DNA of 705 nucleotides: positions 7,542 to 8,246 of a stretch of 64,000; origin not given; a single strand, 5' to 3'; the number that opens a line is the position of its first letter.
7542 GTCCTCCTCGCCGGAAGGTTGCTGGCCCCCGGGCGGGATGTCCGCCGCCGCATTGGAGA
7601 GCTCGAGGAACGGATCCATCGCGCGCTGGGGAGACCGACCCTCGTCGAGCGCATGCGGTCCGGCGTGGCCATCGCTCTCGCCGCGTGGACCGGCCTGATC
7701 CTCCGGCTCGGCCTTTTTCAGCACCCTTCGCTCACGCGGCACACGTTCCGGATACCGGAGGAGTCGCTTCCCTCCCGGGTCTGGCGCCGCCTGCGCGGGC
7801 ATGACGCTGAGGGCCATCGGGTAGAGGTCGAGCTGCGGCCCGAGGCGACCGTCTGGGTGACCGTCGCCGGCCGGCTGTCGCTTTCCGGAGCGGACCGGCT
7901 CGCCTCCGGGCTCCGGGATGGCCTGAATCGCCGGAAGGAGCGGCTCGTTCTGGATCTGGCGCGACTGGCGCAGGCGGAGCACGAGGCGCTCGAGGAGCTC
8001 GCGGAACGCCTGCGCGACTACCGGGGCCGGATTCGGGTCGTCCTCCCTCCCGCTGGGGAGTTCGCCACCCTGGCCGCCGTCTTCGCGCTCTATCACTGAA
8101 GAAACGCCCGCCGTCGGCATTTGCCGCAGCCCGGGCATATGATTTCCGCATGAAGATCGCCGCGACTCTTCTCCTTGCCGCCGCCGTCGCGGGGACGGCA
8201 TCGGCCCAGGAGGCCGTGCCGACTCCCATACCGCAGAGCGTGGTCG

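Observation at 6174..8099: Radical SAM (B12-binding class) enzyme fused to a C-terminal STAS/anti-sigma-antagonist-like domain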

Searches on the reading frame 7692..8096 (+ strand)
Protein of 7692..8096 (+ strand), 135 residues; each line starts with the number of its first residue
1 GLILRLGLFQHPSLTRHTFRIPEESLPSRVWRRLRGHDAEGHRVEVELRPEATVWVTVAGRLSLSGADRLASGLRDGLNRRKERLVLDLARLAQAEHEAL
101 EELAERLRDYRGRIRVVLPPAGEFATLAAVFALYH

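Call 34: search_solved_structures(query=A2, max_evalue=10, show_alignments=2)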
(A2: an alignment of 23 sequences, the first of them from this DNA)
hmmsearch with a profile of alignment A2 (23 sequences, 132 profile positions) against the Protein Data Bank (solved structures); distinct sequences matched with E-value up to 10: 36.
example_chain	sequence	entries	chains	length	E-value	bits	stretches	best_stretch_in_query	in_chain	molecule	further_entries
1tid_B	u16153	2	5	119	3.2e-07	33.3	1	36-131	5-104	Anti-sigma F factor antagonist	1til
1th8_B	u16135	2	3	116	5.7e-07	32.5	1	36-131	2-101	Anti-sigma F factor antagonist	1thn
1auz_A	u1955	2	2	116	8.9e-06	28.6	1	37-130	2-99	SPOIIAA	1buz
1sbo_A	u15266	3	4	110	0.0001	25.2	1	36-101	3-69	Putative anti-sigma factor antagonist TM1442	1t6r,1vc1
2rjo_A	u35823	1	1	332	0.031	17.2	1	49-115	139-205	Twin-arginine translocation pathway signal protein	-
6m36_B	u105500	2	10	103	0.045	16.7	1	37-101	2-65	Anti-sigma-B factor antagonist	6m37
6ic4_K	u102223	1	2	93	0.061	16.2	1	50-107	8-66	Ttg2E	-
6z5u_C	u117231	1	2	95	0.063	16.2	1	50-107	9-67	Anti-sigma factor antagonist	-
7d06_C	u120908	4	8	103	0.066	16.1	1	50-108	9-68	Anti-sigma factor antagonist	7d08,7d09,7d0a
8ih8_A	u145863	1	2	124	0.1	15.5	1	35-105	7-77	Anti-sigma-F factor antagonist RsfB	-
6z2i_A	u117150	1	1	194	0.11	15.3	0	20-92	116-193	de novo designed TIM barrel DeNovoTIM6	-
3s84_A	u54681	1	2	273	0.14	15.1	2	60-115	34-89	Apolipoprotein A-IV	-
9gdo_F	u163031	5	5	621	0.17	14.8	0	73-109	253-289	RNA polymerase sigma factor RpoD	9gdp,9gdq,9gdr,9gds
5mq8_A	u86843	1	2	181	0.18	14.7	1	63-113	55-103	Uncharacterized protein YacP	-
4d10_G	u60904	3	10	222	0.19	14.6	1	67-112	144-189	COP9 SIGNALOSOME COMPLEX SUBUNIT 7A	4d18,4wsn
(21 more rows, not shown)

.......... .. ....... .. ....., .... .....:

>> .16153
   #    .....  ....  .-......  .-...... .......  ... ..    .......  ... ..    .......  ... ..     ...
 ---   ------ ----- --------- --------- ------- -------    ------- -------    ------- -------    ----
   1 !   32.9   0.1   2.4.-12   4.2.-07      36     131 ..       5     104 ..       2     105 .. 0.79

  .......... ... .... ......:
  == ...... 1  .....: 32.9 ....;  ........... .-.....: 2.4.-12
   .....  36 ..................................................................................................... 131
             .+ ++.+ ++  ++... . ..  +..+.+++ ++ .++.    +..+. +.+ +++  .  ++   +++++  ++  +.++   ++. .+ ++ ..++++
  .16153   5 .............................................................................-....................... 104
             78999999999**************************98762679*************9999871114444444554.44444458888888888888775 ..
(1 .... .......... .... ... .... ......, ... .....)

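Call 46: predict_structure(alignment_id=A2)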
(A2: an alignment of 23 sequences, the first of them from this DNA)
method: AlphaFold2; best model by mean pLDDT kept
length: 135 residues; sequences in the alignment: 23
mean_pLDDT: 79.4   pTM: 0.70
mean pLDDT of the five models: 79.4, 78.7, 77.9, 75.6, 75.4
residues with pLDDT >= 90: 54; 70-90: 53; 50-70: 14; < 50: 14
segments of 3 or more residues with pLDDT < 50: 1-8
pLDDT, mean of each block of 10 residues (from residue 1): 44 50 63 85 85 89 92 93 91 89 92 89 73 72
secondary structure, 60 per line:
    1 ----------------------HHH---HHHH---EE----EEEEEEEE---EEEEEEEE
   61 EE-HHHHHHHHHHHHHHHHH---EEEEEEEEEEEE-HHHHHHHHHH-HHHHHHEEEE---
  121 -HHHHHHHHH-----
elements in order: H29-32 E42-49 E53-62 H64-80 E84-95 H97-106 H108-113 E114-117 H122-130

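Call 49: fold_search(model_id=the predicted structure, library=pdb)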
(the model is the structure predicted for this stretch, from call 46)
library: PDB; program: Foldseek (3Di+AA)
matches with E <= 10: 1492; with E <= 0.001: 15
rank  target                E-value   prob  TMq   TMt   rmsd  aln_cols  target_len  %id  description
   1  1tid_D                3.8e-05  1.00  0.52  0.58   3.6       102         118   19  Crystal Structures of the ADP and ATP bound forms of the Bacillus Anti-sigma factor SpoIIAB in complex with the Anti-a (released 2004-06-15)
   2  1tid_B                4.3e-05  1.00  0.52  0.58   3.5       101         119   19  Crystal Structures of the ADP and ATP bound forms of the Bacillus Anti-sigma factor SpoIIAB in complex with the Anti-a (released 2004-06-15)
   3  1th8_B                5.6e-05  1.00  0.51  0.59   3.5       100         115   19  Crystal Structures of the ADP and ATP bound forms of the Bacillus Anti-sigma factor SpoIIAB in complex with the Anti-a (released 2004-06-15)
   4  1thn_B                8.2e-05  1.00  0.51  0.58   3.5        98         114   19  Crystal Structures of the ADP and ATP bound forms of the Bacillus Anti-sigma factor SpoIIAB in complex with the Anti-a (released 2004-06-15)
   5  4hyl_A                9.3e-05  1.00  0.48  0.56   3.5       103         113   14  The crystal structure of an anti-sigma-factor antagonist from Haliangium ochraceum DSM 14365 (released 2012-11-28)
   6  6m36_D                1.1e-04  1.00  0.49  0.64   3.9        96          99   16  The crystal structure of B. subtilis RsbV/RsbW complex in the monoclinic crystal form (released 2020-07-15)
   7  4hyl_B                1.9e-04  1.00  0.51  0.58   3.4       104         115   13  The crystal structure of an anti-sigma-factor antagonist from Haliangium ochraceum DSM 14365 (released 2012-11-28)
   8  6m36_B                2.4e-04  1.00  0.49  0.63   3.8        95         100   16  The crystal structure of B. subtilis RsbV/RsbW complex in the monoclinic crystal form (released 2020-07-15)
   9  1til_B                2.9e-04  1.00  0.51  0.57   3.5        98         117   19  Crystal Structures of the ADP and ATP bound forms of the Bacillus Anti-sigma factor SpoIIAB in complex with the Anti-a (released 2004-06-15)
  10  8ih8_B                3.5e-04  1.00  0.53  0.59   3.3       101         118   16  anti-sigmaF factor and Anti-sigmaF factor antagonist complex(usfx-RsfB) (released 2024-02-28)
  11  1vc1_A                3.8e-04  1.00  0.51  0.61   3.7        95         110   18  Crystal structure of the TM1442 protein from Thermotoga maritima, a homolog of the Bacillus subtilis general stress re (released 2004-09-28)
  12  6m36_H                5.5e-04  1.00  0.49  0.62   3.8        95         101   16  The crystal structure of B. subtilis RsbV/RsbW complex in the monoclinic crystal form (released 2020-07-15)
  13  6m36_F                5.5e-04  1.00  0.44  0.59   4.4        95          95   17  The crystal structure of B. subtilis RsbV/RsbW complex in the monoclinic crystal form (released 2020-07-15)
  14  4xs5_C                7.1e-04  1.00  0.41  0.44   6.5       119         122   11  Crystal structure of Sulfate transporter/antisigma-factor antagonist STAS from Dyadobacter fermentans DSM 18053 (released 2015-02-11)
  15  8ih8_A                9.2e-04  1.00  0.54  0.62   3.3       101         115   15  anti-sigmaF factor and Anti-sigmaF factor antagonist complex(usfx-RsfB) (released 2024-02-28)
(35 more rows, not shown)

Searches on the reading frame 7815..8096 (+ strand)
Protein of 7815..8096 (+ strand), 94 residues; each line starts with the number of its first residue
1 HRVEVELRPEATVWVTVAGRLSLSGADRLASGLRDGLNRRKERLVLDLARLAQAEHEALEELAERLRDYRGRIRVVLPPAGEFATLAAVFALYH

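Call 6: search_protein_families(library=pfam, proteins=[window:7815-8096:+], max_evalue=10)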
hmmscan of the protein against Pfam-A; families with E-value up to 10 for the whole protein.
seq(94 aa): 2 families
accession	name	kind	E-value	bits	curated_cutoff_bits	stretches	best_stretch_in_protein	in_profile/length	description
PF13466.11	STAS_2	-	0.0002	21.9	29.2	1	15-90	1-77/80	STAS domain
PF21848.1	DUF6907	-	0.11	13.4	26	1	8-39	71-106/116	Domain of unknown function (DUF6907)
